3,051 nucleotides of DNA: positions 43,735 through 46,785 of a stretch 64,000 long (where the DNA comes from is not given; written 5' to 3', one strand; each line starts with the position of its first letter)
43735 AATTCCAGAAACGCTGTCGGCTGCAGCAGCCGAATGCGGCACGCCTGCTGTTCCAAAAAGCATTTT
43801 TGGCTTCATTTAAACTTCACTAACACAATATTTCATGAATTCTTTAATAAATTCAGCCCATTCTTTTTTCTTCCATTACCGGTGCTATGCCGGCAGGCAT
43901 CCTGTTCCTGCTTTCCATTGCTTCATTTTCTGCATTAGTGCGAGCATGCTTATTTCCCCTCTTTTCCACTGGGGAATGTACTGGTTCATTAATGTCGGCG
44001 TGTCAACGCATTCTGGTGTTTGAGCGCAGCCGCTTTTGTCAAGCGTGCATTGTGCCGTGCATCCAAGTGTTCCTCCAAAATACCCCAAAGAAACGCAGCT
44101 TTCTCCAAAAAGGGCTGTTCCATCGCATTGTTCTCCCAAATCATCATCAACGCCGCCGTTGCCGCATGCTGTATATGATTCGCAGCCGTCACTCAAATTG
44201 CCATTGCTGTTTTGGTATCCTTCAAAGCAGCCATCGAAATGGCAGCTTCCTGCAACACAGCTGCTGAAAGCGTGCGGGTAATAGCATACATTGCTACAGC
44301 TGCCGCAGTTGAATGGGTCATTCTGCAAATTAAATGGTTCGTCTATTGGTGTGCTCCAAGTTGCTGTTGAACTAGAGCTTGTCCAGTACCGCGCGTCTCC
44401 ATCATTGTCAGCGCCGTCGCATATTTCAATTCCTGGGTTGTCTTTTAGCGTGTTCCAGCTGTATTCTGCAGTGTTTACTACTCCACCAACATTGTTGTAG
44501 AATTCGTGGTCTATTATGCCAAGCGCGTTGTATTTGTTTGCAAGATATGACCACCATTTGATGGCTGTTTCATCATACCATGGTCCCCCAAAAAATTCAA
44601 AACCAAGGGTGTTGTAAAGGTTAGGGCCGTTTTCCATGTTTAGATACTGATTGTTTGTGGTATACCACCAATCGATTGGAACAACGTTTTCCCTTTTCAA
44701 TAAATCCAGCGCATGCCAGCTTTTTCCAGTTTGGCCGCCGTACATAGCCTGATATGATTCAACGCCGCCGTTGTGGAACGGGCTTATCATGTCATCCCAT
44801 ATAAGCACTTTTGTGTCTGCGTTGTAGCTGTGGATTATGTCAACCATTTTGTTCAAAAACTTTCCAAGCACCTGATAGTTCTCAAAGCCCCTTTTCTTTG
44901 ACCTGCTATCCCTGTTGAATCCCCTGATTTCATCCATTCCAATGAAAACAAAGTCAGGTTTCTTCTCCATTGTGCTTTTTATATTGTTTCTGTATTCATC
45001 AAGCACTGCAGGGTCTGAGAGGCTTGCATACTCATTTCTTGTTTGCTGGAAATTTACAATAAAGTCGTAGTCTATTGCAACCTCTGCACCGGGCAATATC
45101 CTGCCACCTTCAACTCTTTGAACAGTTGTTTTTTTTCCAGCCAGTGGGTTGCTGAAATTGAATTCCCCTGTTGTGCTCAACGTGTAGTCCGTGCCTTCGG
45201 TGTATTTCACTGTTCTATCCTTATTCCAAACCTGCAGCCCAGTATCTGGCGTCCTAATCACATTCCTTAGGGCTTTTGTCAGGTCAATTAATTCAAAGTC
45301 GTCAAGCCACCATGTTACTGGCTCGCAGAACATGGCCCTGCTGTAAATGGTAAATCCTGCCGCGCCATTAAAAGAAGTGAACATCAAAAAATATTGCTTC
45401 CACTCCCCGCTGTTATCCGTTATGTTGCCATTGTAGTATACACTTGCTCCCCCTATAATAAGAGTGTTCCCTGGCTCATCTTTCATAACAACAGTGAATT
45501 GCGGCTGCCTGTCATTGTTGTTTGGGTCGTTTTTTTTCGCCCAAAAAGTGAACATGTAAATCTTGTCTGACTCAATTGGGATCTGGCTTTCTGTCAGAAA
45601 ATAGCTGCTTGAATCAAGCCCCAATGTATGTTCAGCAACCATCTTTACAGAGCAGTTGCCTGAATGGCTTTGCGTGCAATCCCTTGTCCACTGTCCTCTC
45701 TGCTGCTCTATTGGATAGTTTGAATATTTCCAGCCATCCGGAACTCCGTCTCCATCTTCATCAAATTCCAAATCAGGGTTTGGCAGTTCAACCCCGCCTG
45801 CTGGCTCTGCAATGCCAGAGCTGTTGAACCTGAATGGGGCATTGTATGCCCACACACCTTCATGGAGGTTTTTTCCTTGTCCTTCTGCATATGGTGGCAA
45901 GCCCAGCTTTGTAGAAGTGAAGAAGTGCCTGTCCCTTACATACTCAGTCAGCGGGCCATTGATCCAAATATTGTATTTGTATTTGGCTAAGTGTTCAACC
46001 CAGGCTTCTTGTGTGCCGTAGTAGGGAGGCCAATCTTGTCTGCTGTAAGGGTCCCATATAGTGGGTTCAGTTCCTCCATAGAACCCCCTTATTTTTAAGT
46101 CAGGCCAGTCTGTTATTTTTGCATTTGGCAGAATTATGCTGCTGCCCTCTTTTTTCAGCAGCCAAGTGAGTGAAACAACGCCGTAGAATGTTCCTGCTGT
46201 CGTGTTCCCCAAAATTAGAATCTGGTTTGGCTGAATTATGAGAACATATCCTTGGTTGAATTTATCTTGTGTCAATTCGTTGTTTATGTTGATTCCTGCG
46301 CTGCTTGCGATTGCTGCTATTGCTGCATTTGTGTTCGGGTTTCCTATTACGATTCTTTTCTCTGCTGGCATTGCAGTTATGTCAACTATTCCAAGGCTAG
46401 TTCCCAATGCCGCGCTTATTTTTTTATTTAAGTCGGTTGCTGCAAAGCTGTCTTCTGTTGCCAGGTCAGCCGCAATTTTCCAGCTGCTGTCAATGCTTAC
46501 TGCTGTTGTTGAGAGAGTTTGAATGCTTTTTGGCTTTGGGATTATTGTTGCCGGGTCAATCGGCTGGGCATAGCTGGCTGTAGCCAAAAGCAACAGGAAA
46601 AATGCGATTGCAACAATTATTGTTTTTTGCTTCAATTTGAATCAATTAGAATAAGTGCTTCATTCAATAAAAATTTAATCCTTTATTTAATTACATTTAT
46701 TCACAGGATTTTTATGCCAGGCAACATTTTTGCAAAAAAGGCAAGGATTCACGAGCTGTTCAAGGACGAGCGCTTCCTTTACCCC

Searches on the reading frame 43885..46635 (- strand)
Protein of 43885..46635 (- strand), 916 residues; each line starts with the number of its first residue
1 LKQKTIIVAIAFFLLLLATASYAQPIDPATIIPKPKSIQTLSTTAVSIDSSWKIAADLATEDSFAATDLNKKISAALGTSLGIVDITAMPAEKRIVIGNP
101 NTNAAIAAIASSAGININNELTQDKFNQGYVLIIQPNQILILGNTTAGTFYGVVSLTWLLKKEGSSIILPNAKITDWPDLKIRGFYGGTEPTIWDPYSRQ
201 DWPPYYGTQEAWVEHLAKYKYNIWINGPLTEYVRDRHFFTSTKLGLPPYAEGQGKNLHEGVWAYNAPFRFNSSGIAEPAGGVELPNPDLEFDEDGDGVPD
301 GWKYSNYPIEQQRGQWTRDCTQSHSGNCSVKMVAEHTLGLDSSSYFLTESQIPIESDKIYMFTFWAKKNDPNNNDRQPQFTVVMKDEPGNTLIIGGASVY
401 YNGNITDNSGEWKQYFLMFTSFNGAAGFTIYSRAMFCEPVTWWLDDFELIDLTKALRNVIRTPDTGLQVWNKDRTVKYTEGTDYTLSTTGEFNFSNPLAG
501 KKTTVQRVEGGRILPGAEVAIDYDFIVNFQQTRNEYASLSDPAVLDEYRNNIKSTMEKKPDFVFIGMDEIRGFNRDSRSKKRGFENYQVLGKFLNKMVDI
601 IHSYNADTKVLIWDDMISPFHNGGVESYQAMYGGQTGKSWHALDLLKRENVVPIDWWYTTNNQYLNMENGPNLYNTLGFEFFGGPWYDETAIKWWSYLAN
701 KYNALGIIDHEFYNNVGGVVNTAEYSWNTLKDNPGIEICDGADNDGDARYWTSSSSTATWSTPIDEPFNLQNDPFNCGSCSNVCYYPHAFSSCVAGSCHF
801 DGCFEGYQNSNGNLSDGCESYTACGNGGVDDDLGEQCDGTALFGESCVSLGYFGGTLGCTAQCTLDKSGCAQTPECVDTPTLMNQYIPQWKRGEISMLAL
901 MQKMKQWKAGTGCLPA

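Call 56: search_protein_families(library=pfam, proteins=[window:43885-46635:-], max_evalue=0.001)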
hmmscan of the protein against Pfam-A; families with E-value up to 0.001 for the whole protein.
window:43885-46635:- (916 aa): 1 family
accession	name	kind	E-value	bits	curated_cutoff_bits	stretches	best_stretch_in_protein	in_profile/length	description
PF02838.20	Glyco_hydro_20b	-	9.8e-16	59.1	26.1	1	30-177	3-124/124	Glycosyl hydrolase family 20, domain 2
